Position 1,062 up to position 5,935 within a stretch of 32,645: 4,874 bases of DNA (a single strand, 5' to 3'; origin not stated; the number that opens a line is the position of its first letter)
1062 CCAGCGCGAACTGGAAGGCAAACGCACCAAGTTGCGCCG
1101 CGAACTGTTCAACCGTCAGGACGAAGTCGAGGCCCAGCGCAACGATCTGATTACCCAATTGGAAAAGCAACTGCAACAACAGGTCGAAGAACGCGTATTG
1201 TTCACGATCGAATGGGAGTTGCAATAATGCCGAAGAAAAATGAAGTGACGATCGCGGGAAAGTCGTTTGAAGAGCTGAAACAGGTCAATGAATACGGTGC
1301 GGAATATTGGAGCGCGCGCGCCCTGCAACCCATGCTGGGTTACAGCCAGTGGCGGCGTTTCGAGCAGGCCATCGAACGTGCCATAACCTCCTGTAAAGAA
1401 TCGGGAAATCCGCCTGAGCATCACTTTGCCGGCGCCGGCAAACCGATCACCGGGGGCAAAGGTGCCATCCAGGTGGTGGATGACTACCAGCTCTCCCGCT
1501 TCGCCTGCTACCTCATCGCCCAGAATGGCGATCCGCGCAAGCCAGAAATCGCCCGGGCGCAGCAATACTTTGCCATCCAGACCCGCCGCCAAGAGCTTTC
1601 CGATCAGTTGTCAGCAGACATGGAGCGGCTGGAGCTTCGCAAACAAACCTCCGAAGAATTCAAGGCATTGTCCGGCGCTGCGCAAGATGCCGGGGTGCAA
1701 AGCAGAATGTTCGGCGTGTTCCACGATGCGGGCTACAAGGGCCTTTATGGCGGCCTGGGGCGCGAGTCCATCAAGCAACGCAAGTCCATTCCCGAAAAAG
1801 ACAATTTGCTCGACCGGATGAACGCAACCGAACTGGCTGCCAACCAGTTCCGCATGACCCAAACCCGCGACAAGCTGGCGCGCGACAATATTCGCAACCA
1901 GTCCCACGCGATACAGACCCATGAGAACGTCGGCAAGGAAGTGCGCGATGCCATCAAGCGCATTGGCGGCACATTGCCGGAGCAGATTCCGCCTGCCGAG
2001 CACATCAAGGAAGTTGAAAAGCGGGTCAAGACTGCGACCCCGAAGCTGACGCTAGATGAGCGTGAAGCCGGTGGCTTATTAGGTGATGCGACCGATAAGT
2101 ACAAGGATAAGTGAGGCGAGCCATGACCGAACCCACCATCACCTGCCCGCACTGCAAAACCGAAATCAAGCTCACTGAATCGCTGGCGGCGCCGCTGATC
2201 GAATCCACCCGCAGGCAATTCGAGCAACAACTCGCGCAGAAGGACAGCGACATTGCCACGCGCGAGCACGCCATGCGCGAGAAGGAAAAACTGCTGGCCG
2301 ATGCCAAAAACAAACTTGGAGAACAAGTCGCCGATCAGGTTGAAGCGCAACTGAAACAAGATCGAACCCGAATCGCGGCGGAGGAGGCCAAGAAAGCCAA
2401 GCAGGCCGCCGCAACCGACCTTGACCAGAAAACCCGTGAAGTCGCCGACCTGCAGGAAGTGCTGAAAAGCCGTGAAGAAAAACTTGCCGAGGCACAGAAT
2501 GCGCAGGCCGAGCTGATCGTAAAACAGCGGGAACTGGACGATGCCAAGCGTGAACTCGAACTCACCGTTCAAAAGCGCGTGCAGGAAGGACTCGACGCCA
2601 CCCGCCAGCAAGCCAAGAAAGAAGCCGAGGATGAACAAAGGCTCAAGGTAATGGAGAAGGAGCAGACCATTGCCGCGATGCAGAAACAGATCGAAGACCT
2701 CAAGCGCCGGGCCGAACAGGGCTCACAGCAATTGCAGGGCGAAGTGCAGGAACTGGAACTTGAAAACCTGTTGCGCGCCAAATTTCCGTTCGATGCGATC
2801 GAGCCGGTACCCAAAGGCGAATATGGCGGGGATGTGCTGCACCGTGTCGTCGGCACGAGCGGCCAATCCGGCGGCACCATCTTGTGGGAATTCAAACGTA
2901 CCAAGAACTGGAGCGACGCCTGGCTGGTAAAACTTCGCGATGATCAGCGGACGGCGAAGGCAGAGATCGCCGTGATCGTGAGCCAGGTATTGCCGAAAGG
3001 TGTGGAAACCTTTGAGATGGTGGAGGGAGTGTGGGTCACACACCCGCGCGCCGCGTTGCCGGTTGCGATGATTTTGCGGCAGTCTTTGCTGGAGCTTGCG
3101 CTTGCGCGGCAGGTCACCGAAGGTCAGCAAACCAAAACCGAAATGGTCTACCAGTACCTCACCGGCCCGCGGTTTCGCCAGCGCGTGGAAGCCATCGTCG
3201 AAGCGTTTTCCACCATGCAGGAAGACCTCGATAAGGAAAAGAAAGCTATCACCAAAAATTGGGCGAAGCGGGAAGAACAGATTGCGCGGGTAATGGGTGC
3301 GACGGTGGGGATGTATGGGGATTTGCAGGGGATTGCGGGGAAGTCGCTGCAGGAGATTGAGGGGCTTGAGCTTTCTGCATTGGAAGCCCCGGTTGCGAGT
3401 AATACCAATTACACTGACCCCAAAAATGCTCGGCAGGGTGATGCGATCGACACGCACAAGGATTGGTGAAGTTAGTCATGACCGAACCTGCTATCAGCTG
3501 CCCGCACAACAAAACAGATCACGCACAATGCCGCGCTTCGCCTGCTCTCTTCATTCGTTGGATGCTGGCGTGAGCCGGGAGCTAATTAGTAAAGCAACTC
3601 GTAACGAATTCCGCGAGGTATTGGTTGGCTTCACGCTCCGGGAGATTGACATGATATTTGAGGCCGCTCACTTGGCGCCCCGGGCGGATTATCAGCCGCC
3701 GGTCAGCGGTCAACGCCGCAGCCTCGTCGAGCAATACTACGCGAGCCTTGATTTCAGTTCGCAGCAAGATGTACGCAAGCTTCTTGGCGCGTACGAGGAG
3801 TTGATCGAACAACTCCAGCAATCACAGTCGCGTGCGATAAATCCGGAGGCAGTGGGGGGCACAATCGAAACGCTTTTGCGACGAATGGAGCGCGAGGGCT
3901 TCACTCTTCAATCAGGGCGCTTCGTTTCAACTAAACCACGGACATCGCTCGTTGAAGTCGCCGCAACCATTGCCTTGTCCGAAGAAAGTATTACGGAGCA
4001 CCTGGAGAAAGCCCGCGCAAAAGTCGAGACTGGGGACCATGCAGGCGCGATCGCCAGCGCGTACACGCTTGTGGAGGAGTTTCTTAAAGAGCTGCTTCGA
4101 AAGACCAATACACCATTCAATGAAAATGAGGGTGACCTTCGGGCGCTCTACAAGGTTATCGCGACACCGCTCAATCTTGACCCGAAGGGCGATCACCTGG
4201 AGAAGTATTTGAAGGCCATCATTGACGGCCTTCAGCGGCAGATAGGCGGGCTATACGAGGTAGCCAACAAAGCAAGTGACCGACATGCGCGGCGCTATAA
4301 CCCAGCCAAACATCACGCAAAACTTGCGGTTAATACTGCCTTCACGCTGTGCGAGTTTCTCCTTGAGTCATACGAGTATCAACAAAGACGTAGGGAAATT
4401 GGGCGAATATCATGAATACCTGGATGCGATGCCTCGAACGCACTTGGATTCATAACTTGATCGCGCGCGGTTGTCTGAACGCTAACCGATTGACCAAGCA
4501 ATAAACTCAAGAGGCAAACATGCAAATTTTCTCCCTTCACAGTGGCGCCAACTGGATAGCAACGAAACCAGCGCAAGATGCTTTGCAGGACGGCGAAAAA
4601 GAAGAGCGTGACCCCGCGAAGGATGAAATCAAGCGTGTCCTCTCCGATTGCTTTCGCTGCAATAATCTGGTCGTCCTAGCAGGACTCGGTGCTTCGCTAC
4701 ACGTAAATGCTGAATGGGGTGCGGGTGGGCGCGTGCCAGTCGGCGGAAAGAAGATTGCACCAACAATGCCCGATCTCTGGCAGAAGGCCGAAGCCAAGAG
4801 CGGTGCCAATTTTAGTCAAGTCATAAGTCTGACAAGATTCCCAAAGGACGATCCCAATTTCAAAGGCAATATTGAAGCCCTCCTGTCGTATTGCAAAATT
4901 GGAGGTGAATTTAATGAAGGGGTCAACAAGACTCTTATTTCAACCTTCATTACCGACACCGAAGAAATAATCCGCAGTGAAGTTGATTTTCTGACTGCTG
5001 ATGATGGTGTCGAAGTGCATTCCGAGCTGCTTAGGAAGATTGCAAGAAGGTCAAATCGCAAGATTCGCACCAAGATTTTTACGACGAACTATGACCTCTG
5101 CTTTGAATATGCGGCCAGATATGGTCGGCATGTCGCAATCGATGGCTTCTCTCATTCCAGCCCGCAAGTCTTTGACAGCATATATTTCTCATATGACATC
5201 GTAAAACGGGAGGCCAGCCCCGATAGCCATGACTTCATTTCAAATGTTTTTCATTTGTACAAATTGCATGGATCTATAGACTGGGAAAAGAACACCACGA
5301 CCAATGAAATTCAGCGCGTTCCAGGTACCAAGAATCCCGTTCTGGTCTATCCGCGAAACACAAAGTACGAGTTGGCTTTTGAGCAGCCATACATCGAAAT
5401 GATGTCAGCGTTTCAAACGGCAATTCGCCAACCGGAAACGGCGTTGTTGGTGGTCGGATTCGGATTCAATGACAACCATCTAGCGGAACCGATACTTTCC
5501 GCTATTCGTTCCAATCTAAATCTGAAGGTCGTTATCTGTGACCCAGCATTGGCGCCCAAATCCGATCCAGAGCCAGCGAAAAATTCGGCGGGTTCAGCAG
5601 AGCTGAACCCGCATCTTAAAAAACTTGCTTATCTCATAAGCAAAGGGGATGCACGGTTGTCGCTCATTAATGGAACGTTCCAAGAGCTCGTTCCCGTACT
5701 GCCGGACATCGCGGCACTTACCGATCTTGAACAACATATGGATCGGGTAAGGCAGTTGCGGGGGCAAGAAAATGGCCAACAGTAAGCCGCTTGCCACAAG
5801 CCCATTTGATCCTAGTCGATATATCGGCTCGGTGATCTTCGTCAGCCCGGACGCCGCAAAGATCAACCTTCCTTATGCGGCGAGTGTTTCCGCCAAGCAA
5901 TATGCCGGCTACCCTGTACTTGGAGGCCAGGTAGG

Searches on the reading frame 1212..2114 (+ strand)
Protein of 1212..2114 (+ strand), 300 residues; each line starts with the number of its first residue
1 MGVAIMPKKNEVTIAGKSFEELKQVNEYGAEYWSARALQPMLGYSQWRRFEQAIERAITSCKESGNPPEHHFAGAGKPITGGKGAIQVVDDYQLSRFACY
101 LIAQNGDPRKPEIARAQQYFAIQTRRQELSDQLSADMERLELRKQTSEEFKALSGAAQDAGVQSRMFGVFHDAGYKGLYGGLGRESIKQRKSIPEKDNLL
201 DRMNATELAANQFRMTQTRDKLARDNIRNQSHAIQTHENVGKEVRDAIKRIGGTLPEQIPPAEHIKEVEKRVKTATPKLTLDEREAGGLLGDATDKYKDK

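Call 7: search_protein_families(library=pfam, proteins=[window:1212-2114:+], max_evalue=0.001)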
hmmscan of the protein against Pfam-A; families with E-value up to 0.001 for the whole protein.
window:1212-2114:+ (300 aa): 1 family
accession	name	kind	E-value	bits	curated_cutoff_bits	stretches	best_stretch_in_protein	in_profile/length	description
PF02498.22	Bro-N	-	1e-08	36.1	25.6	1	22-120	2-95/96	BRO family, N-terminal domain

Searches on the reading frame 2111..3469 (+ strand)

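Call 7: search_protein_families(library=pfam, proteins=[window:2111-3469:+], max_evalue=0.001)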
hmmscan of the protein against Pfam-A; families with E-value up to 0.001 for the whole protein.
window:2111-3469:+ (452 aa): 1 family
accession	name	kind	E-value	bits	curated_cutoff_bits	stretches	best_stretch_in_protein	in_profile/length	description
PF09903.14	DUF2130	-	2.1e-81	273.4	26.7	1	177-422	2-253/255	Uncharacterized protein conserved in bacteria (DUF2130)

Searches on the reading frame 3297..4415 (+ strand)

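Call 7: search_protein_families(library=pfam, proteins=[window:3297-4415:+], max_evalue=0.001)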
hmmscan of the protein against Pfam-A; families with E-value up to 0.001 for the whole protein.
window:3297-4415:+ (372 aa): 1 family
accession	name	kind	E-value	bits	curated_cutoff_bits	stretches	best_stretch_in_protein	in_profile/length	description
PF14355.11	Abi_C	-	2.8e-13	50.2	24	1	283-357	2-83/83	Abortive infection C-terminus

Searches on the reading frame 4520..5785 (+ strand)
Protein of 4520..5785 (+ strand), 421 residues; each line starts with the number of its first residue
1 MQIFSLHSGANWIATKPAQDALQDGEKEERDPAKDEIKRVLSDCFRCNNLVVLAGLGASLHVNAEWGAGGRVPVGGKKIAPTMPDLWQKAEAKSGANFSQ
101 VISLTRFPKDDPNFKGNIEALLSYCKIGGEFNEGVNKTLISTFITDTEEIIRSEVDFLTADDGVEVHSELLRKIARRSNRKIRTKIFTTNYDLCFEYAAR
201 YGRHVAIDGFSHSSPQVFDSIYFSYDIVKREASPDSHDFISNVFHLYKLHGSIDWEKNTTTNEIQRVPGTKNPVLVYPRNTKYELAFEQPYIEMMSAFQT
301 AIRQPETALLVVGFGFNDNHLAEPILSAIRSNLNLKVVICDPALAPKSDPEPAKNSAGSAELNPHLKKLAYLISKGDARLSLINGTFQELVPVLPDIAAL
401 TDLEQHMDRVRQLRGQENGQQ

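Call 7: search_protein_families(library=pfam, proteins=[window:4520-5785:+], max_evalue=0.001)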
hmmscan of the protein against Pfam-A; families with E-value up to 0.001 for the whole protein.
window:4520-5785:+ (421 aa): 1 family
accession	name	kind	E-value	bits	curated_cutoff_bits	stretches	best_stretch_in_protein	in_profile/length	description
PF13289.12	SIR2_2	-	1.8e-11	44.7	24.5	1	185-334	2-111/141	SIR2-like domain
